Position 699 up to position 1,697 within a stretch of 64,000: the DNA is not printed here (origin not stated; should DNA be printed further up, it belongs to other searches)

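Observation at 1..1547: Candidate Type II R-M pair: a motif-permuted N4/N6 methyltransferase convergent with an unclassified PD-(D/E)xK protein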

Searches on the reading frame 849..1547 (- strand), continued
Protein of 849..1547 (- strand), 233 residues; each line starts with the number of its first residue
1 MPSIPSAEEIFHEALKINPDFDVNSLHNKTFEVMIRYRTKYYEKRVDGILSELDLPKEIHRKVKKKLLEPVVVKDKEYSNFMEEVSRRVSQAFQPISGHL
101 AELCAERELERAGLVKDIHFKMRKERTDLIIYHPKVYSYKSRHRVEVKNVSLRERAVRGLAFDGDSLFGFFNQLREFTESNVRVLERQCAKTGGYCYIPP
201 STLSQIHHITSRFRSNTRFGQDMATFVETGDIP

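Call 18: find_homologous_proteins(query=L001:10702-11610:-, max_evalue=1e-10)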
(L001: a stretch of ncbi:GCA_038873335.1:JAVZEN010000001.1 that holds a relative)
Query L001:10702-11610:- (303 aa): 6197 proteins with E <= 1e-10 among 7128 candidates; the best 120 are listed.
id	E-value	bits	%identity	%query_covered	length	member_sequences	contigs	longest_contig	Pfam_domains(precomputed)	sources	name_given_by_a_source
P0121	2.7e-196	669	93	100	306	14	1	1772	PF01555.25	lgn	-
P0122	6.3e-190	648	89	100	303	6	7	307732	PF01555.25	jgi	jgi:DNA modification methylase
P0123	2.4e-187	640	87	99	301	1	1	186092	PF01555.25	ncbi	ncbi:MAG: DNA methyltransferase [Nitrososphaerales archaeon]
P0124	1.0e-183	628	86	99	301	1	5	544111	PF01555.25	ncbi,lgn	ncbi:MAG: DNA methyltransferase [Nitrososphaerales archaeon]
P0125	1.9e-183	627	85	99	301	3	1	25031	PF01555.25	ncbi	-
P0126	1.1e-182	624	85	99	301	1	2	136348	PF01555.25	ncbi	ncbi:MAG: DNA methyltransferase [Nitrososphaerales archaeon]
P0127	2.6e-181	620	86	99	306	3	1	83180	PF01555.25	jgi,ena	-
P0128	1.4e-180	618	83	99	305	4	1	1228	PF01555.25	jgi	jgi:DNA modification methylase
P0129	2.8e-179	613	83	99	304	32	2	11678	PF01555.25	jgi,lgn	-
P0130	1.0e-178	612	83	99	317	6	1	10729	PF01555.25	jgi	-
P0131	1.3e-178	611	83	100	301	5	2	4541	PF01555.25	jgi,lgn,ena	-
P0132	3.7e-178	610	82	99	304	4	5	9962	PF01555.25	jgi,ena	jgi:DNA modification methylase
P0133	6.3e-178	609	82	100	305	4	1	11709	PF01555.25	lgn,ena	-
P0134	7.1e-178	609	83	99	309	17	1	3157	PF01555.25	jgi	jgi:DNA modification methylase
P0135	2.1e-177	607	82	100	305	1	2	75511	PF01555.25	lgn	-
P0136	2.5e-177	607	82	99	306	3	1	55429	PF01555.25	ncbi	ncbi:MAG: DNA methyltransferase [Candidatus Methanomethylicaceae archaeon]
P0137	4.8e-177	606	84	100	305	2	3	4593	PF01555.25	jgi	-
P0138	3.1e-176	603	83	100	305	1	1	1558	PF01555.25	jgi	jgi:DNA modification methylase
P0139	1.4e-175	601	81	100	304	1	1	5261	PF01555.25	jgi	jgi:DNA modification methylase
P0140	8.0e-175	599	80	100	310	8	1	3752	PF01555.25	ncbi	ncbi:MAG: DNA methyltransferase [Thermoproteota archaeon]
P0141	9.3e-175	599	81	100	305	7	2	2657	PF01555.25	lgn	-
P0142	2.4e-174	597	79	99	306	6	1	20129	PF01555.25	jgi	jgi:DNA modification methylase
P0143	4.2e-174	596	82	99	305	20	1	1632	PF01555.25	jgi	jgi:DNA modification methylase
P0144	5.3e-174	596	80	99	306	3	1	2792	PF01555.25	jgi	jgi:DNA modification methylase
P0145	1.3e-173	595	80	99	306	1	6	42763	PF01555.25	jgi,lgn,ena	-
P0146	2.3e-173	594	80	99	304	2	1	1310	PF01555.25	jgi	jgi:DNA modification methylase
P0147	4.5e-173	593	79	99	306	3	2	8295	PF01555.25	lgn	-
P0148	5.6e-173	593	78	99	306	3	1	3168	PF01555.25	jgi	jgi:DNA modification methylase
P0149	5.9e-173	593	80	99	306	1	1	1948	PF01555.25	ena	-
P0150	8.4e-173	592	79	100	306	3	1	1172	PF01555.25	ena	-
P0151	1.3e-172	591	81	99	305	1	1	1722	PF01555.25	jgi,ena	-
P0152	8.5e-172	589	80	100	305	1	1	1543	PF01555.25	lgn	-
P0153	1.1e-171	588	78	99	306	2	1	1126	PF01555.25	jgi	jgi:DNA modification methylase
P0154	3.2e-171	587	81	100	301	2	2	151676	PF01555.25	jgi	jgi:DNA modification methylase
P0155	7.0e-171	586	80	99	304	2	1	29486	PF01555.25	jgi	jgi:DNA modification methylase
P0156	1.5e-170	585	79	99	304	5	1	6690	PF01555.25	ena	-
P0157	4.8e-170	583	78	100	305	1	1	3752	PF01555.25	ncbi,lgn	ncbi:MAG: DNA methyltransferase [Candidatus Bathyarchaeia archaeon]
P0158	7.9e-170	582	79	99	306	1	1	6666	PF01555.25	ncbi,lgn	-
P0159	1.1e-169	582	81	98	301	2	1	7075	PF01555.25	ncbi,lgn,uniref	ncbi:MAG: DNA methyltransferase [Candidatus Jordarchaeum sp.]|uniref:DNA methyltransferase n=1 Tax=C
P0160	3.0e-169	580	80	100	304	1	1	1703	PF01555.25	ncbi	-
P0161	4.9e-168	576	78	99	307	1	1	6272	PF01555.25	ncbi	-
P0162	1.2e-167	575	76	99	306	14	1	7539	PF01555.25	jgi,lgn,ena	-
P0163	2.5e-167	574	80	100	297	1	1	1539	PF01555.25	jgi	-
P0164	1.2e-165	569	77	100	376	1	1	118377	PF01555.25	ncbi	-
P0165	3.4e-165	567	79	98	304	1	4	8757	PF01555.25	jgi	jgi:DNA modification methylase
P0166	5.4e-165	566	79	100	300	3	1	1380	PF01555.25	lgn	-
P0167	9.2e-164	562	75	100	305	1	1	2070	PF01555.25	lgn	-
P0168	1.2e-162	559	77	100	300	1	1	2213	PF01555.25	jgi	jgi:DNA modification methylase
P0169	1.1e-161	556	76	99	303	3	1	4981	PF01555.25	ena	-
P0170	1.1e-160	552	88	88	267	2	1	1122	PF01555.25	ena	-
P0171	5.6e-159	547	77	100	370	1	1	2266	PF01555.25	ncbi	-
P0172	5.3e-157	540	76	99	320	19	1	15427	PF01555.25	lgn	-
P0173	1.1e-156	539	76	99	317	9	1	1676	PF01555.25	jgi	-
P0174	6.2e-156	537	75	100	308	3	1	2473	PF01555.25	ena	-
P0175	2.7e-155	535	80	91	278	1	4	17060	PF01555.25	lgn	-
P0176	4.6e-155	534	75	100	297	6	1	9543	PF01555.25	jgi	jgi:DNA modification methylase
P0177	1.0e-154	533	74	100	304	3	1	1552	PF01555.25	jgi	-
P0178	1.8e-154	532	73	98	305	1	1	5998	PF01555.25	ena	-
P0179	6.4e-154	530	73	99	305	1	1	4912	PF01555.25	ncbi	-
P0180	6.0e-153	527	75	99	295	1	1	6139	PF01555.25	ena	-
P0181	6.2e-153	527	75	100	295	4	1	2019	PF01555.25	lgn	-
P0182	6.6e-153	527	73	100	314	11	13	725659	PF01555.25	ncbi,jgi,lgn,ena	jgi:DNA modification methylase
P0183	9.5e-153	526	74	100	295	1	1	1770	PF01555.25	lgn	-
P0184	1.0e-152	526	74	99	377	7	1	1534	PF01555.25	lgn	-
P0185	1.7e-152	525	75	99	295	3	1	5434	PF01555.25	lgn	-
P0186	1.8e-152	525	74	100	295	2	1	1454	PF01555.25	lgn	-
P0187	6.5e-152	523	75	100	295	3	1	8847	PF01555.25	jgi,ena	-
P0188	9.2e-152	523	74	100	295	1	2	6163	PF01555.25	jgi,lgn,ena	-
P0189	2.3e-151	522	78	89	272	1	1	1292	PF01555.25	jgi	jgi:DNA modification methylase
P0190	2.5e-151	522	73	100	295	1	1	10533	PF01555.25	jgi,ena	-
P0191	2.8e-151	521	74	100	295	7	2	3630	PF01555.25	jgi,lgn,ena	-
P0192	5.1e-151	521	74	99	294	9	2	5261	PF01555.25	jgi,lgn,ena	-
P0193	5.2e-151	520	74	100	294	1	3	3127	PF01555.25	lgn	-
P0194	1.0e-150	520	73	99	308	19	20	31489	PF01555.25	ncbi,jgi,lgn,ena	-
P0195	2.3e-150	518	74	99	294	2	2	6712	PF01170.25,PF01555.25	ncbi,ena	-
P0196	2.7e-150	518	72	100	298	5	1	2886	PF01555.25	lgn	-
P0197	3.0e-150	518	75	98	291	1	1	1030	PF01555.25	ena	-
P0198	3.3e-150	518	73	100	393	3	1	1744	PF01555.25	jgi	-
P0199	3.6e-150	518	74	99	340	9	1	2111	PF01555.25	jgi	-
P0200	4.6e-150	517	73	100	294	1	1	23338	PF01555.25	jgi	-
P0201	4.7e-150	517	73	100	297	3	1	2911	PF01555.25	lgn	-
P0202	5.3e-150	517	73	98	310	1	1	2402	PF01555.25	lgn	-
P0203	7.9e-150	517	73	100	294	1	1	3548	PF01555.25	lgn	-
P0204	8.0e-150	517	73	99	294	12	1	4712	PF01555.25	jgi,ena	-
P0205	2.0e-149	515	75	98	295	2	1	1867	PF01555.25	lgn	-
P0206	2.2e-149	515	72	99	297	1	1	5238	PF01555.25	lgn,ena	-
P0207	3.6e-149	514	74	99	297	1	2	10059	PF01555.25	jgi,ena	-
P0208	4.2e-149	514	73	99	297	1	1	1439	PF01555.25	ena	-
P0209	5.0e-149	514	74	99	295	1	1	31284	PF01555.25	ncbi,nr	ncbi:MAG: site-specific DNA-methyltransferase [Candidatus Thorarchaeota archaeon]|nr:site-specific D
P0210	8.3e-149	513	72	100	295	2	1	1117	PF01555.25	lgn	-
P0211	8.8e-149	513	73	98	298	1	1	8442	PF01555.25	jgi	jgi:DNA modification methylase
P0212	9.2e-149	513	74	99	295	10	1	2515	PF01555.25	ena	-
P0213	1.1e-148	513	72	100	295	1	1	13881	PF01555.25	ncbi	-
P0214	1.1e-148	513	75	98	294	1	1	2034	PF01555.25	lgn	-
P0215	2.0e-148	512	73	99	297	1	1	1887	PF01555.25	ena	-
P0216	2.0e-148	512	71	99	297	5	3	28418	PF01555.25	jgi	jgi:DNA modification methylase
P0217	2.2e-148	512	70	100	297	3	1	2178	PF01170.25,PF01555.25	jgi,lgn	-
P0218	2.2e-148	512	72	99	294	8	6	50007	PF01555.25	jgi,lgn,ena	-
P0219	2.9e-148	511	72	100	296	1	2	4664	PF01555.25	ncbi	-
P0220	4.5e-148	511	71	99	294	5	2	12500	PF01555.25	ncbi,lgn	-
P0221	5.2e-148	511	71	98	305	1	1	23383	PF01555.25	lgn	-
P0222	6.0e-148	510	71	99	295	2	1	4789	PF01555.25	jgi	jgi:DNA modification methylase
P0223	7.4e-148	510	73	100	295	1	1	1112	PF01555.25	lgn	-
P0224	7.6e-148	510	74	99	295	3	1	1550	PF01555.25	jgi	-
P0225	1.0e-147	510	72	100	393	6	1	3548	PF01555.25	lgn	-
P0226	1.3e-147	509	73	97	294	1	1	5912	PF01555.25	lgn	-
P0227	1.7e-147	509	71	99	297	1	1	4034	PF01555.25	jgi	-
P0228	1.9e-147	509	72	99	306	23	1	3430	PF01555.25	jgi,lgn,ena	-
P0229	4.4e-147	508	71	100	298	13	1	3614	PF01555.25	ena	-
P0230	5.2e-147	507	72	99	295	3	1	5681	PF01555.25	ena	-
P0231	6.7e-147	507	71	100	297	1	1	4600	PF01555.25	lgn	-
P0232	7.8e-147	507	72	97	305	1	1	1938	PF01555.25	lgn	-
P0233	1.3e-146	506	71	97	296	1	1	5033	PF01555.25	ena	-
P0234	2.0e-146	505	72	100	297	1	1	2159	PF01555.25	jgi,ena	-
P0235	2.2e-146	505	71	99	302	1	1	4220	PF01555.25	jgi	-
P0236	2.8e-146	505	70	100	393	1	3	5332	PF01555.25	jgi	jgi:DNA modification methylase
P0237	3.2e-146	505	71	97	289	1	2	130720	PF01555.25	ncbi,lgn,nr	ncbi:MAG: site-specific DNA-methyltransferase [Thermoplasmatales archaeon]|nr:site-specific DNA-meth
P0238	3.3e-146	505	72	100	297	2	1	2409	PF01555.25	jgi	-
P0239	3.6e-146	505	71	99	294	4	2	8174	PF01555.25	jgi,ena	-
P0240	4.6e-146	504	71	99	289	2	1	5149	PF01555.25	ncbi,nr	ncbi:MAG: DNA methyltransferase [Candidatus Thermoplasmatota archaeon]|nr:DNA methyltransferase [Can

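Call 20: predict_structure(alignment_id=A1)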
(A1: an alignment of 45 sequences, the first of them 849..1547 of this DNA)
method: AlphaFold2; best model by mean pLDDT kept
length: 233 residues; sequences in the alignment: 45
mean_pLDDT: 87.6   pTM: 0.83
mean pLDDT of the five models: 87.6, 87.1, 85.4, 83.3, 83.1
residues with pLDDT >= 90: 133; 70-90: 75; 50-70: 22; < 50: 3
segments of 3 or more residues with pLDDT < 50: none
pLDDT, mean of each block of 10 residues (from residue 1): 81 96 95 88 86 91 86 68 68 86 96 97 86 95 91 56 88 88 90 94 91 96 98 92
secondary structure, 60 per line:
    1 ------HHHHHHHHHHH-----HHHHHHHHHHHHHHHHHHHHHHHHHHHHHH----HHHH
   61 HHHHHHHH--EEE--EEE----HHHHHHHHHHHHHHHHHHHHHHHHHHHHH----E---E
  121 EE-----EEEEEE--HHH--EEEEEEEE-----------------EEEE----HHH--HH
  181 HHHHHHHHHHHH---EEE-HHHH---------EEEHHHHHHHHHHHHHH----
elements in order: H7-17 H23-52 H57-68 E71-73 E76-78 H83-111 E120-122 E128-133 E141-148 E166-169 H179-192 E196-198 H200-203 E213-215 H216-229

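Call 23: fold_search(model_id=the predicted structure, library=pdb)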
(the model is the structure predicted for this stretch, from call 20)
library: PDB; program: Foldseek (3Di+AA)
matches with E <= 10: 213; with E <= 0.001: 1
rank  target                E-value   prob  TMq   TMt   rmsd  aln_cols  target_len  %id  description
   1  2gb7_C                8.1e-04  1.00  0.60  0.49   5.8       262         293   12  Metal-depleted Ecl18kI in complex with uncleaved, modified DNA (released 2006-06-20)
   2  2gb7_B                1.8e-03  1.00  0.59  0.49   5.8       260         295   10  Metal-depleted Ecl18kI in complex with uncleaved, modified DNA (released 2006-06-20)
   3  2fqz_C                4.6e-03  1.00  0.59  0.49   5.7       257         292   10  Metal-depleted Ecl18kI in complex with uncleaved DNA (released 2006-06-20)
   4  2fqz_B                5.1e-03  1.00  0.59  0.49   5.7       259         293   10  Metal-depleted Ecl18kI in complex with uncleaved DNA (released 2006-06-20)
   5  2gb7_A                6.5e-03  1.00  0.60  0.49   5.5       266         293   12  Metal-depleted Ecl18kI in complex with uncleaved, modified DNA (released 2006-06-20)
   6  2fqz_A                2.1e-02  1.00  0.59  0.49   5.7       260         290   13  Metal-depleted Ecl18kI in complex with uncleaved DNA (released 2006-06-20)
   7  8jbt_B                2.2e-01  0.16  0.26  0.27  13.4       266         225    7  B12-binding domain from Chloracidobacterium thermophilum MerR family protein, anaerobic light state (released 2024-11-13)
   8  8q44_B                3.9e-01  0.11  0.27  0.17  14.7       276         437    9  Crystal structure of cA4-bound Can2 (E364R) in complex with oligo-T DNA (released 2023-11-22)
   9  8xeu                  3.9e-01  0.10  0.18  0.16  13.8       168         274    8  Structure of the siderophore periplasmic binding protein FtsB from Streptococcus pyogenes with ferrichrome bound (released 2024-10-09)
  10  8xf9                  4.9e-01  0.05  0.14  0.12  14.4       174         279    7  High-resolution structure of the siderophore periplasmic binding protein FtsB mutant Y137A from Streptococcus pyogenes (released 2024-10-09)
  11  1o5z                  9.8e-01  0.06  0.17  0.11  17.5       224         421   12  Crystal structure of Folylpolyglutamate synthase (TM0166) from Thermotoga maritima at 2.10 A resolution (released 2003-11-11)
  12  8q43_A                1.3e+00  0.06  0.25  0.17  14.3       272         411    9  Crystal structure of cA4-bound Can2 (E341A) in complex with oligo-C DNA (released 2023-11-22)
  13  6wmb_A                1.4e+00  0.06  0.15  0.12  14.1       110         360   11  Crystal structure of a soluble variant of full-length human APOBEC3G (pH 8.0) (released 2020-12-23)
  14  2bvm                  1.6e+00  0.09  0.16  0.08  16.9       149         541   16  Crystal structure of the catalytic domain of toxin B from Clostridium difficile in complex with UDP, Glc and manganese i (released 2005-08-03)
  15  7dog_B                1.6e+00  0.08  0.15  0.12   8.9        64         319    6  Crystal structure of a nuclease and capping domain of SbcD from Staphylococcus aureus (released 2021-05-05)
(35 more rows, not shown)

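Call 25: search_solved_structures(query=A1, max_evalue=10, show_alignments=3)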
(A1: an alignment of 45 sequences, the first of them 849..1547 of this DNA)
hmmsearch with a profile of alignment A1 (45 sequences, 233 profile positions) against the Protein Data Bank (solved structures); distinct sequences matched with E-value up to 10: 1.
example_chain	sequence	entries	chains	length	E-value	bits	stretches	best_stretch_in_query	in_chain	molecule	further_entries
5k79_A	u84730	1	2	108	0.32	13.9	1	182-202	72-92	Cyanovirin-N domain protein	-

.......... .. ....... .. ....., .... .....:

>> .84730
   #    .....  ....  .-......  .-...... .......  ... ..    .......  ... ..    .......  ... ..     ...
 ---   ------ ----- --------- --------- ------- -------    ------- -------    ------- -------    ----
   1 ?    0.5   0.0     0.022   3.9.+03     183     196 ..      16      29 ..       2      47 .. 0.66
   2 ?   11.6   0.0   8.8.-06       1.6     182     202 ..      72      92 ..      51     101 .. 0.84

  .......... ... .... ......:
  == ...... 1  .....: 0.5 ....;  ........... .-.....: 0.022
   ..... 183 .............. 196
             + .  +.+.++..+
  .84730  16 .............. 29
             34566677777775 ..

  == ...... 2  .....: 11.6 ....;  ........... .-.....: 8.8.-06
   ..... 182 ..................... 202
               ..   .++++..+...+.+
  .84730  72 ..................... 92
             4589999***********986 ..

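Call 28: find_related_loci(query=A1, collection=genome_contigs, flank=4000)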
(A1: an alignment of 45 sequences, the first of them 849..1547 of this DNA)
Query A1 (233 aa) in genome_contigs; peptide patterns used: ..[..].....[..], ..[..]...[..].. (x = any residue, [..] = any of these).
70 stretches matched a pattern; 29 encode a relative of the query (tblastn E <= 1e-3); 29 distinct loci.
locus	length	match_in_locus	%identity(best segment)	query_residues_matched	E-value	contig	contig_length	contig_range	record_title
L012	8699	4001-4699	78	1-233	4e-127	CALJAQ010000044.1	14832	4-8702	MAG: uncultured Nitrososphaerales archaeon isolate S1_Bin_METABAT__227_1 genome assembly, contig: c_000002141342, whole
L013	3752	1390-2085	76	1-232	2e-122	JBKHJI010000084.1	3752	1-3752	MAG: Candidatus Bathyarchaeia archaeon isolate D4M11_35 NODE_17344_length_3752_cov_9.307547, whole genome shotgun sequen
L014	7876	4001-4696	75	1-232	2e-117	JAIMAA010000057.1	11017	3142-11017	MAG: Candidatus Bathyarchaeota archaeon isolate HOT.CON.75 Contig59, whole genome shotgun sequence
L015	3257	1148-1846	73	1-233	9e-119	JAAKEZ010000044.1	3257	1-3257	Candidatus Bathyarchaeota archaeon A05DMB-2 NODE_5894_length_3257_cov_11.871955, whole genome shotgun sequence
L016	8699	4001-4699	73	1-233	7e-114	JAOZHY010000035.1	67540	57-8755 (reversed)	MAG: Candidatus Bathyarchaeota archaeon isolate SRBZ_5 k147_19008, whole genome shotgun sequence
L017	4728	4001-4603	77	33-233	3e-103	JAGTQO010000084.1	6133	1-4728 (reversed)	MAG: Candidatus Bathyarchaeota archaeon isolate QZM_A2_bin_35 QZM_A2_bin_35_scaffold_8081_curated, whole genome shotgun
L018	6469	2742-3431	62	3-232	2e-97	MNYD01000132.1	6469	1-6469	MAG: Dehalococcoidia bacterium CG2_30_46_19 cg2_3.0_scaffold_19007_c, whole genome shotgun sequence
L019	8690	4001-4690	62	3-232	2e-96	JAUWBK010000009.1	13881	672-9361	MAG: Dehalococcoidia bacterium isolate CSMAG_1318 CSMAG_1318_k141_309202_length_13881_cov_17.8660, whole genome shotgun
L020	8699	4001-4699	58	3-232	2e-90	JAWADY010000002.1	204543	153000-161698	MAG: Candidatus Woesearchaeota archaeon isolate QQ_201808_bins_88 QQ_201808_bins_88_scaffold_2, whole genome shotgun seq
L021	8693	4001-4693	56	3-233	9e-90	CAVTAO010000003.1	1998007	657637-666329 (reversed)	MAG: Candidatus Bathyarchaeota archaeon isolate MFD04408.bin.2.185 genome assembly, contig: contig_13593, whole genome s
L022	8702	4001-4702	54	3-233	1e-89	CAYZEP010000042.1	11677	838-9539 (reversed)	MAG TPA_asm: uncultured Candidatus Bathyarchaeia archaeon isolate binchicken_co395_78 genome assembly, contig: NODE_1684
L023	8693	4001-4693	58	3-233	8e-88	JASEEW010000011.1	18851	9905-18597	MAG: Thermoplasmatales archaeon isolate Yes46-08 NODE_501_length_18851_cov_0.333778, whole genome shotgun sequence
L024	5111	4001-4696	56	4-232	6e-87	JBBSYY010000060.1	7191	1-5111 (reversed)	MAG: Nanoarchaeota archaeon isolate H51-bin036_1 H51_bin036_1_000000000060, whole genome shotgun sequence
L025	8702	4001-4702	53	3-233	2e-86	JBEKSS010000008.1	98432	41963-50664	MAG: Candidatus Bathyarchaeia archaeon isolate SPRUCE 53 SPRUCE_53_8, whole genome shotgun sequence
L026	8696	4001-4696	55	4-232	4e-86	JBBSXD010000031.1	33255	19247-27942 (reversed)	MAG: Nanoarchaeota archaeon isolate H51-bin082_1 H51_bin082_1_000000000031, whole genome shotgun sequence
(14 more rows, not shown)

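Call 32: find_related_loci(query=L001:10702-11610:-, collection=metagenome_contigs, flank=4000)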
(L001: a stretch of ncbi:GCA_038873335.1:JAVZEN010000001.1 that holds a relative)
Query L001:10702-11610:- (303 aa) in metagenome_contigs; peptide patterns used: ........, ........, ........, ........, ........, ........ (x = any residue, [..] = any of these).
488 stretches matched a pattern; 192 encode a relative of the query (tblastn E <= 1e-3); the best 80 are kept; 80 distinct loci.
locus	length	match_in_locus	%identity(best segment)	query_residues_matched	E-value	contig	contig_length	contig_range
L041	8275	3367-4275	95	1-303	0e+0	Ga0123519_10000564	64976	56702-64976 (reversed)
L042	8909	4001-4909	95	1-303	0e+0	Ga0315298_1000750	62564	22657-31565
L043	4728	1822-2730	89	1-303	0e+0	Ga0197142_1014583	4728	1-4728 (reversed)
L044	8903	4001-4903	86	3-303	0e+0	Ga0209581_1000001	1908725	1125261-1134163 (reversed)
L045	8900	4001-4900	86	3-303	0e+0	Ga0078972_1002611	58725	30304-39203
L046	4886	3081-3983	85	2-303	0e+0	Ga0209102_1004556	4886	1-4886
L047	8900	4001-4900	84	3-303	0e+0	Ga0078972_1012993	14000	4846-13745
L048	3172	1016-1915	84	3-303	0e+0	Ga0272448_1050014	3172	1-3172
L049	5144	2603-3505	84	3-303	0e+0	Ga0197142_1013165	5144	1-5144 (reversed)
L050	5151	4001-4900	83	3-303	0e+0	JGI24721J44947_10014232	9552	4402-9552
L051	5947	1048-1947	83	3-303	0e+0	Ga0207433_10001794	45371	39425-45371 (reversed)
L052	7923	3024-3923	83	3-303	4e-180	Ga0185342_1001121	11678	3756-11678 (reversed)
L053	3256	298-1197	83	3-303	0e+0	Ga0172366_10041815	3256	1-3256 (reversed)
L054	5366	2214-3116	83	2-303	0e+0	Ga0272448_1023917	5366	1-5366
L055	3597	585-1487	83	3-303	0e+0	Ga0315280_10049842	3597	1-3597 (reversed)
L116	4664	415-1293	72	2-303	1e-155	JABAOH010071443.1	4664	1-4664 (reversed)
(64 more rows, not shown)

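Call 40: search_protein_representatives(alignment_id=A1)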
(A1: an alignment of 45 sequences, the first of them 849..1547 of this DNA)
Query: 45 sequences, 233 profile positions. Proteins with E-value up to 0.001 (for the whole library): 72; up to 1e-10: 29; up to 1e-30: 17. The best 72 are listed.
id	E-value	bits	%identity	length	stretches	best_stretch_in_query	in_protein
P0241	2.1e-107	374.5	-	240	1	3-232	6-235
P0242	1.1e-79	283.8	-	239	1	2-232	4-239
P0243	1.5e-79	283.4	-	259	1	4-233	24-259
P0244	1.9e-72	260.1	-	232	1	7-232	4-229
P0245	7.8e-72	258.1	-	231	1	6-232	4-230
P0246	1.3e-63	231.1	-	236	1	3-232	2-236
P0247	1.1e-60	221.6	-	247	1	3-233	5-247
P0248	2.3e-52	194.4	-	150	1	6-153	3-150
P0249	2.3e-49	184.6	-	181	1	3-148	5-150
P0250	5.3e-42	160.5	-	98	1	137-232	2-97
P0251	2.9e-41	158.1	-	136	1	3-136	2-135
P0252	7.0e-41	156.8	-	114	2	151-232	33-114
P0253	1.5e-39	152.4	-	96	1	1-96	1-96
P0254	2.7e-37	145.1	-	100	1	62-152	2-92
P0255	1.7e-36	142.5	-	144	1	3-104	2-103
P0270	3.4e-10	56.4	-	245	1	3-233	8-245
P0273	8.3e-09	51.8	-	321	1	90-218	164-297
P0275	1.5e-08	51.0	-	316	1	91-233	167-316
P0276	4.6e-08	49.4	-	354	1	88-232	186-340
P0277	5.1e-08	49.3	-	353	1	89-233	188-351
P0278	5.1e-08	49.2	-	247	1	18-233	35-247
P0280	1.3e-07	47.9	-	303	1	91-219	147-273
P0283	3.7e-07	46.5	-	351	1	87-233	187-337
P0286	6.3e-07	45.7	-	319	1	59-231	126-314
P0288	1.3e-06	44.7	-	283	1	64-232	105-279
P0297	1.2e-05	41.5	-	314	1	95-233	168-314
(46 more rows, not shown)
